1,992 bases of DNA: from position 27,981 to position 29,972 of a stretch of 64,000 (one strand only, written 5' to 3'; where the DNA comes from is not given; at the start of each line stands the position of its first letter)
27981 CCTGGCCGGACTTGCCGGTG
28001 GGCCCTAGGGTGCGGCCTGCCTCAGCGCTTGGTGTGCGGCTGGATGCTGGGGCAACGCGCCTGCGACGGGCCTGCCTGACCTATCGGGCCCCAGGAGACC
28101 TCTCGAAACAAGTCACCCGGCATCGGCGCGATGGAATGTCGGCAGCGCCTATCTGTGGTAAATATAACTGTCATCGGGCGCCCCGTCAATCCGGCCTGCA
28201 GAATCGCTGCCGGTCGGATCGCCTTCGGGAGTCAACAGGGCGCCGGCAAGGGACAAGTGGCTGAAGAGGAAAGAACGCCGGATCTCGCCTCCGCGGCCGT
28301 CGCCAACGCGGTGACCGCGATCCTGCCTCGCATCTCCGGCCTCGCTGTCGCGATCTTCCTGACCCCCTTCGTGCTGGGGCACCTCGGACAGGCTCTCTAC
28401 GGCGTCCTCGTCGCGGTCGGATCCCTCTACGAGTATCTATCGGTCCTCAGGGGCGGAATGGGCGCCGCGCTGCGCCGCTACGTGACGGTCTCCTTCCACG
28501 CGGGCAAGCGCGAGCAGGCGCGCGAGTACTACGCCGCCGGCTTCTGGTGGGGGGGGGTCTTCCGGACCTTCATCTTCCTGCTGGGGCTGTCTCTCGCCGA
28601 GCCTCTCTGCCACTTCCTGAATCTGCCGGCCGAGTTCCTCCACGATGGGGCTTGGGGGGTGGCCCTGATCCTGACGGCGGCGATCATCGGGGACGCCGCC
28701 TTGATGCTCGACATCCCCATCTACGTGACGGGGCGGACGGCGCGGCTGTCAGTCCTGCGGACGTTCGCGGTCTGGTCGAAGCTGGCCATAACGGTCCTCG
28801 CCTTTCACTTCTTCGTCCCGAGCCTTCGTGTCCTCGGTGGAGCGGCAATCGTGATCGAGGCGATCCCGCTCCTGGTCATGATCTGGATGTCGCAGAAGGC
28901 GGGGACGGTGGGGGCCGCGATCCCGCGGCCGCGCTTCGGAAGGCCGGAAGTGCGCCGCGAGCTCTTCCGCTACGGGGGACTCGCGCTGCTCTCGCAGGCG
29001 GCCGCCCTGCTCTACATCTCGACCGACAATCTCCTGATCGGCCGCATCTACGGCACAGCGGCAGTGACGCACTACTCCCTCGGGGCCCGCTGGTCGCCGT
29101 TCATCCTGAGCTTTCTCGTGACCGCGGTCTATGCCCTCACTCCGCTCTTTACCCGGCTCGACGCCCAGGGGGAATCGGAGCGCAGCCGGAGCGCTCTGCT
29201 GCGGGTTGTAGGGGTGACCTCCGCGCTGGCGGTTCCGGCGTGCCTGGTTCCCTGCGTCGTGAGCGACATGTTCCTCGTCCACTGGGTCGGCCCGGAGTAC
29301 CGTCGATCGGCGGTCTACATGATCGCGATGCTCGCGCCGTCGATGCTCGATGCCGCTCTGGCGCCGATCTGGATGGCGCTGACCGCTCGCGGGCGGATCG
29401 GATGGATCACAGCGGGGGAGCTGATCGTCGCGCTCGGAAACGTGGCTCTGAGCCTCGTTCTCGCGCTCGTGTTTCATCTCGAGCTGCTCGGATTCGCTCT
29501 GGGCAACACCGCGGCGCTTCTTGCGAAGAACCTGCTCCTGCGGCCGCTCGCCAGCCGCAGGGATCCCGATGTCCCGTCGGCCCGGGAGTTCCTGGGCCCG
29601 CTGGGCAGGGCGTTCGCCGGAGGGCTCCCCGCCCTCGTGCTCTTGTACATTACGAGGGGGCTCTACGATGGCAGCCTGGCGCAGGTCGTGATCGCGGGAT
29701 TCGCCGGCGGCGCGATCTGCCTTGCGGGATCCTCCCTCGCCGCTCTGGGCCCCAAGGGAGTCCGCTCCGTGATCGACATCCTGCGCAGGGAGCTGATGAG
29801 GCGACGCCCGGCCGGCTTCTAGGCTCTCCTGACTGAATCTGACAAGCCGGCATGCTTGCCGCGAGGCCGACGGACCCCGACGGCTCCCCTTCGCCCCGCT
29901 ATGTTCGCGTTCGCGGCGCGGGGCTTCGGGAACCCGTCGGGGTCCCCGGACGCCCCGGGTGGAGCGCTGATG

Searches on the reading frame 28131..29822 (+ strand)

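Call 77: search_protein_families(library=pfam, proteins=[window:28131-29822:+], max_evalue=0.00001)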
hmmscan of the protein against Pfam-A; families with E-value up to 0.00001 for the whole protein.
window:28131-29822:+ (563 aa): 3 families
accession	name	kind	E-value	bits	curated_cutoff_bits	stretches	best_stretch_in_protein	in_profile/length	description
PF13440.11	Polysacc_synt_3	-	1.2e-13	51.4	23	1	232-391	139-289/293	Polysaccharide biosynthesis protein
PF01554.23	MatE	-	7.6e-07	29.4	24.9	0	77-171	15-109/161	MatE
PF01943.22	Polysacc_synt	-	1.8e-06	28.1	28.2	1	85-343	30-273/274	Polysaccharide biosynthesis protein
